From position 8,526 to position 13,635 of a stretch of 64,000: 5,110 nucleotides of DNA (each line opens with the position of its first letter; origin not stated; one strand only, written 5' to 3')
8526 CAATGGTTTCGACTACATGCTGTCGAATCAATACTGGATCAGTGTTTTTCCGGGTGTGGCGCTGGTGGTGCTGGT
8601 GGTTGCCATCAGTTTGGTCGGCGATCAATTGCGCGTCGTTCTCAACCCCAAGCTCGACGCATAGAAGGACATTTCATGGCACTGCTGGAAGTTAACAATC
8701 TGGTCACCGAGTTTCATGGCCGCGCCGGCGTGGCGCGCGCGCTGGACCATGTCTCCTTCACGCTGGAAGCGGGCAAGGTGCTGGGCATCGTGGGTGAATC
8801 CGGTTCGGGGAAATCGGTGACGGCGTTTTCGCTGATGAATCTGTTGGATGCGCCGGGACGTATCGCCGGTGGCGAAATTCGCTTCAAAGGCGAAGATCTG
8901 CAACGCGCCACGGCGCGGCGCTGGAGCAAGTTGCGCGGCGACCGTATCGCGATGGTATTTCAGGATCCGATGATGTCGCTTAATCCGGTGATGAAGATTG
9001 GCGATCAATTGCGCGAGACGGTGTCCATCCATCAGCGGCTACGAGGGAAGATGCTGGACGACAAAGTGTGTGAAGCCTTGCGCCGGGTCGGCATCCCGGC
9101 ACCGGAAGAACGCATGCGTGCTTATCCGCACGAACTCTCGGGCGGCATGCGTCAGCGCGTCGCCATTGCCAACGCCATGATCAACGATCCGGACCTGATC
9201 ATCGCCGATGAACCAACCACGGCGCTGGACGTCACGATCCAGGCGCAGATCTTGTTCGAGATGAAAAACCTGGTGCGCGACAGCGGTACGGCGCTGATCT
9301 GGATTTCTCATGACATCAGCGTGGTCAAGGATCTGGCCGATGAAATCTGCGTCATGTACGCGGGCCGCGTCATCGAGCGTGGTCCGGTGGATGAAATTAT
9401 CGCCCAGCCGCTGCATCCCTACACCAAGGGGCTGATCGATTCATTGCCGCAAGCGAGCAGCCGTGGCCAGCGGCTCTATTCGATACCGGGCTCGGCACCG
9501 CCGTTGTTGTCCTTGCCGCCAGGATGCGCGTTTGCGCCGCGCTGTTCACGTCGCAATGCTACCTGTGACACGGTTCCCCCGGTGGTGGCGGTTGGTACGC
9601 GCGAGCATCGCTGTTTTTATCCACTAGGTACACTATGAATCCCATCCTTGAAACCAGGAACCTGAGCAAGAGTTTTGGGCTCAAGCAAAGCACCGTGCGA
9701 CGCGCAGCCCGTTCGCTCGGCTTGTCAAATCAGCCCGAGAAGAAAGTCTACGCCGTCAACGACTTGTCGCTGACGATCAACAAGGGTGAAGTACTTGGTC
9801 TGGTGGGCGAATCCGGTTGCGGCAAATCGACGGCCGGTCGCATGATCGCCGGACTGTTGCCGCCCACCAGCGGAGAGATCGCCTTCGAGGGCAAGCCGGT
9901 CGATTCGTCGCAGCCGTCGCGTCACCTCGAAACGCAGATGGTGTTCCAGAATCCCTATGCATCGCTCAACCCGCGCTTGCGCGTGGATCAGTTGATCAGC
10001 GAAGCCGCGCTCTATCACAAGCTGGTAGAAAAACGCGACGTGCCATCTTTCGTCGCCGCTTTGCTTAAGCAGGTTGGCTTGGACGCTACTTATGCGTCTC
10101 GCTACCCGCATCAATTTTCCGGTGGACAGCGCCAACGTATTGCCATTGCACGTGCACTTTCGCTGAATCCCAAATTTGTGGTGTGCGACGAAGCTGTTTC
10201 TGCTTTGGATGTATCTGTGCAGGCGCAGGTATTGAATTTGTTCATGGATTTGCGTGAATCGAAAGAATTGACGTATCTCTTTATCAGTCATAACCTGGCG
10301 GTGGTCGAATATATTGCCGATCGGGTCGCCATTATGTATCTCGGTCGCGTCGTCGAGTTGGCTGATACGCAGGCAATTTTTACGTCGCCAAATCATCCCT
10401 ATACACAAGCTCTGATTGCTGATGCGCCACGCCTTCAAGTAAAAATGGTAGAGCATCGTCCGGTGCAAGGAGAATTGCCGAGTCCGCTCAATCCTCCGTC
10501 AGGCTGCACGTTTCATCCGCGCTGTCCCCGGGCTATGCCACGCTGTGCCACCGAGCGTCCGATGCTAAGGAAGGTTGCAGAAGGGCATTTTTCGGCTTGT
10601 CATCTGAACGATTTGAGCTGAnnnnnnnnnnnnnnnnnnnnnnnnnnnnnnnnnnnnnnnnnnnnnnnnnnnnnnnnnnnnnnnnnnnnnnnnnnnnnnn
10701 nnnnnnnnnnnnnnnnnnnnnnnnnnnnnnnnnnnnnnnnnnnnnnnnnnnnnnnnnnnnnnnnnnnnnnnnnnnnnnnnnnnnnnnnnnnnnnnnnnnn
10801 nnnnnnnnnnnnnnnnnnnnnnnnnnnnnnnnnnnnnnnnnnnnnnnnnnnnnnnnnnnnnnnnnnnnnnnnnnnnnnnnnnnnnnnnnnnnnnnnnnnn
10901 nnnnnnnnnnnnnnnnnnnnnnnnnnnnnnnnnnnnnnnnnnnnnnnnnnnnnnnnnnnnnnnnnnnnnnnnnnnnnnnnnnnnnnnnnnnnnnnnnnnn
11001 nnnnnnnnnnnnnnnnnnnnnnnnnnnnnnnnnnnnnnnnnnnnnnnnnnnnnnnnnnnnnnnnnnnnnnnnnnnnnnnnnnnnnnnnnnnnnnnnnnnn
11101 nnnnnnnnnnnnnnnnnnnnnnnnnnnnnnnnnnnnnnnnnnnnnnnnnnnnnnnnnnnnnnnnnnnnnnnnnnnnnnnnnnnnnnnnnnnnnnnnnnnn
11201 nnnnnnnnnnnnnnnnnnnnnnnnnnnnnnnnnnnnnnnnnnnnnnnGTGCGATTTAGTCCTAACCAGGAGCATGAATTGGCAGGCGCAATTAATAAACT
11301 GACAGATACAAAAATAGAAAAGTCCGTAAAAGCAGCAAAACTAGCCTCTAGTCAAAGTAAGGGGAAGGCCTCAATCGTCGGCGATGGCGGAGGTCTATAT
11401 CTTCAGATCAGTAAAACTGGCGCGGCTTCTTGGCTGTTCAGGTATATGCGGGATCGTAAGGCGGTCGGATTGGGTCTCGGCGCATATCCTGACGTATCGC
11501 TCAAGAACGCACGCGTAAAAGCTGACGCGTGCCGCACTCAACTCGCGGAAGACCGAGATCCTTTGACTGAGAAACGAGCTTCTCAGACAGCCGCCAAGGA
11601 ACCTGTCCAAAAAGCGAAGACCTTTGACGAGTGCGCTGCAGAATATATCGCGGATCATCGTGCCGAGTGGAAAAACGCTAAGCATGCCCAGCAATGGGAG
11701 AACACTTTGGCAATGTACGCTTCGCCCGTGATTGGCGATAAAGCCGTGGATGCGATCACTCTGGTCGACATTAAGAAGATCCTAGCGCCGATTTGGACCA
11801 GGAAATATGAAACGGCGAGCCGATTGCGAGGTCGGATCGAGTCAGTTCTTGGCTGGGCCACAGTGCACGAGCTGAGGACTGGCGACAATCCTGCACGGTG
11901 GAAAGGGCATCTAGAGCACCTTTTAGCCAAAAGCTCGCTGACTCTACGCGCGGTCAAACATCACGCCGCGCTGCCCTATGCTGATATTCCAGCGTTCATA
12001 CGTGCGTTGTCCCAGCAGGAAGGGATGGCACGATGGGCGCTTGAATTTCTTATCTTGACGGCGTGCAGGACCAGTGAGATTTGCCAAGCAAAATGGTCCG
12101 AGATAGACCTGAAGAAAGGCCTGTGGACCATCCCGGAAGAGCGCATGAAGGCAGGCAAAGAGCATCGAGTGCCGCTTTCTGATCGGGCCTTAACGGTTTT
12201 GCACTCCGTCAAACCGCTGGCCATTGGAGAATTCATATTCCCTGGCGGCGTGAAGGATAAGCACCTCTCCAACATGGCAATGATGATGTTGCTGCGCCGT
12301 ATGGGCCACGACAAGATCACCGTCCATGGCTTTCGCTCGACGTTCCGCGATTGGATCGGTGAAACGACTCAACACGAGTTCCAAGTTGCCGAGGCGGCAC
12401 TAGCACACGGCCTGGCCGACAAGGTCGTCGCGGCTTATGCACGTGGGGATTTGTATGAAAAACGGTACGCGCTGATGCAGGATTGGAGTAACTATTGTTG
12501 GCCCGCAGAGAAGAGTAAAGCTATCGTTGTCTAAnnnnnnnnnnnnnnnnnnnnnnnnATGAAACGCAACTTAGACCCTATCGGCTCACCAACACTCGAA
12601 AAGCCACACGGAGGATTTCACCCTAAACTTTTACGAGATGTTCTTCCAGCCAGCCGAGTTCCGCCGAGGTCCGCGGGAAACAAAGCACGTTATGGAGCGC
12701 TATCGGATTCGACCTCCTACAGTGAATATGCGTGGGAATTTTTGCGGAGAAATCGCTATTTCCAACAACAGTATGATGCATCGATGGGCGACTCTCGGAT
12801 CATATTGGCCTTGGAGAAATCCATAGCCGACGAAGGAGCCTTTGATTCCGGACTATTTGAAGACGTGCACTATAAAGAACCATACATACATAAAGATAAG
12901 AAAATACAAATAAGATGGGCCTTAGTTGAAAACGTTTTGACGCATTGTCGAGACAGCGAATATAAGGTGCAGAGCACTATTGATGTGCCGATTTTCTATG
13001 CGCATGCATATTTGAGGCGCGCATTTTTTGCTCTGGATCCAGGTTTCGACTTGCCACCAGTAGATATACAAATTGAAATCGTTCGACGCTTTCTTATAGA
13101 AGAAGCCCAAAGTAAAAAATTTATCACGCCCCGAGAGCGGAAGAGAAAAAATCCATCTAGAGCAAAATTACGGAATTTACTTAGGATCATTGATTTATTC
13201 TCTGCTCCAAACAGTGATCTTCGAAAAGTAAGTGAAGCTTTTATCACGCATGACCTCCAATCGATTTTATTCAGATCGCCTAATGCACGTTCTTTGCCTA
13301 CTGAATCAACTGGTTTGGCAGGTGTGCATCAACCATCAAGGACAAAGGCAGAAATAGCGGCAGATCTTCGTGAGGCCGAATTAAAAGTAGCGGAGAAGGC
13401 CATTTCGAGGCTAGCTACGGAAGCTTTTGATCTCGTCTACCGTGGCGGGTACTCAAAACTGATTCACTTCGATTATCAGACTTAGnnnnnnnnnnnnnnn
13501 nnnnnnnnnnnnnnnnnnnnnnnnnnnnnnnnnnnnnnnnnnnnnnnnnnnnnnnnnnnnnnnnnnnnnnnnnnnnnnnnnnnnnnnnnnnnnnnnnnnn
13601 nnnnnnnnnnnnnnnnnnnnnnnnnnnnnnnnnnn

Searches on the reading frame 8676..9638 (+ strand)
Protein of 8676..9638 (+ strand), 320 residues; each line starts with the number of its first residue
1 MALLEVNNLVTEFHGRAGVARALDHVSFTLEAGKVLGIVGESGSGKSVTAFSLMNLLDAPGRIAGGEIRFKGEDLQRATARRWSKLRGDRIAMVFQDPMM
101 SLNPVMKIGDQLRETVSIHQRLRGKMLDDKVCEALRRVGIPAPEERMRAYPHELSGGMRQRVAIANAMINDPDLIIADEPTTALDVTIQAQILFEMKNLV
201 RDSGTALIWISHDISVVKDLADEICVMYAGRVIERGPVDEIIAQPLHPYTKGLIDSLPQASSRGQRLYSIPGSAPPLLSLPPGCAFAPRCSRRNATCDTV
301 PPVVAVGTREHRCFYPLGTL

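Call 64: search_protein_families(library=pfam, proteins=[window:8676-9638:+], max_evalue=0.001)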
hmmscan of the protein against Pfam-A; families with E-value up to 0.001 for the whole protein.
window:8676-9638:+ (320 aa): 2 families
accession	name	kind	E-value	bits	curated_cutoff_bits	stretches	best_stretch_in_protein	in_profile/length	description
PF00005.33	ABC_tran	-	1.4e-30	107.1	25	1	23-182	1-137/137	ABC transporter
PF08352.17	oligo_HPY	-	2.5e-19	69.9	27.1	1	233-297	1-65/65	Oligopeptide/dipeptide transporter, C-terminal region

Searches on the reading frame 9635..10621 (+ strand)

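Call 64: search_protein_families(library=pfam, proteins=[window:9635-10621:+], max_evalue=0.001)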
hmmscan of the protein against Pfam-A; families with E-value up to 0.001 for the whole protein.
window:9635-10621:+ (328 aa): 3 families
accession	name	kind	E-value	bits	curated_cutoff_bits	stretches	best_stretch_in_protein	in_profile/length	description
PF00005.33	ABC_tran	-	2.8e-33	115.9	25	1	41-188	1-136/137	ABC transporter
PF08352.17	oligo_HPY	-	8.6e-19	68.1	27.1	1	240-304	1-65/65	Oligopeptide/dipeptide transporter, C-terminal region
PF13401.12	AAA_22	-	0.00015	22.5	27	1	54-217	8-121/130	AAA domain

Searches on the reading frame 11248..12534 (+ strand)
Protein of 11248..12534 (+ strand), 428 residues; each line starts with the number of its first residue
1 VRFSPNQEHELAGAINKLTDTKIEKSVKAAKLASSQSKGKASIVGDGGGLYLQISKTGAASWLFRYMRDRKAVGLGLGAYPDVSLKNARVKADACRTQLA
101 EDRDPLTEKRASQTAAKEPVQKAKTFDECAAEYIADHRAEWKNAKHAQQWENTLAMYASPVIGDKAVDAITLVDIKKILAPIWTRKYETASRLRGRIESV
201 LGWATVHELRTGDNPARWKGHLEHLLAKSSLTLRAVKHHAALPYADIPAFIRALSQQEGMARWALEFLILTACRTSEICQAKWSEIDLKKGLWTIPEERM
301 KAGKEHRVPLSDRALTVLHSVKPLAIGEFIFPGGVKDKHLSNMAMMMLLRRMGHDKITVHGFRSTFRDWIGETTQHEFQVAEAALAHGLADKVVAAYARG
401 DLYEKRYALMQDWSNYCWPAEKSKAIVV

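Call 63: search_protein_families(library=pfam, proteins=[window:11248-12534:+], max_evalue=0.001)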
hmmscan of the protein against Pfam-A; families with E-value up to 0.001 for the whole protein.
window:11248-12534:+ (428 aa): 3 families
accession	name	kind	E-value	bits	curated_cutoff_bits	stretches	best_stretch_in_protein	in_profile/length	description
PF22022.2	Phage_int_M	-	3.3e-30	104.6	27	1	126-221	1-96/96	Phage integrase central domain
PF13356.12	Arm-DNA-bind_3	-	5.3e-21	75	27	1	18-111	1-82/83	Arm DNA-binding domain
PF00589.27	Phage_integrase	-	1.7e-15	57.7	27.1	1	247-388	8-157/172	Phage integrase family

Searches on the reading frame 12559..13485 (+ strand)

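Call 63: search_protein_families(library=pfam, proteins=[window:12559-13485:+], max_evalue=0.001)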
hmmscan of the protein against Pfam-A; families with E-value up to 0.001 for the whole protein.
window:12559-13485:+ (308 aa): 1 family
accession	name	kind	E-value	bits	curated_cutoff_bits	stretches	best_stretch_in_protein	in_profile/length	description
PF20109.4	Trans_reg_dom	-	1e-05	26.2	23.8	1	50-77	12-39/60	Proteobacterial transcriptional regulator-like domain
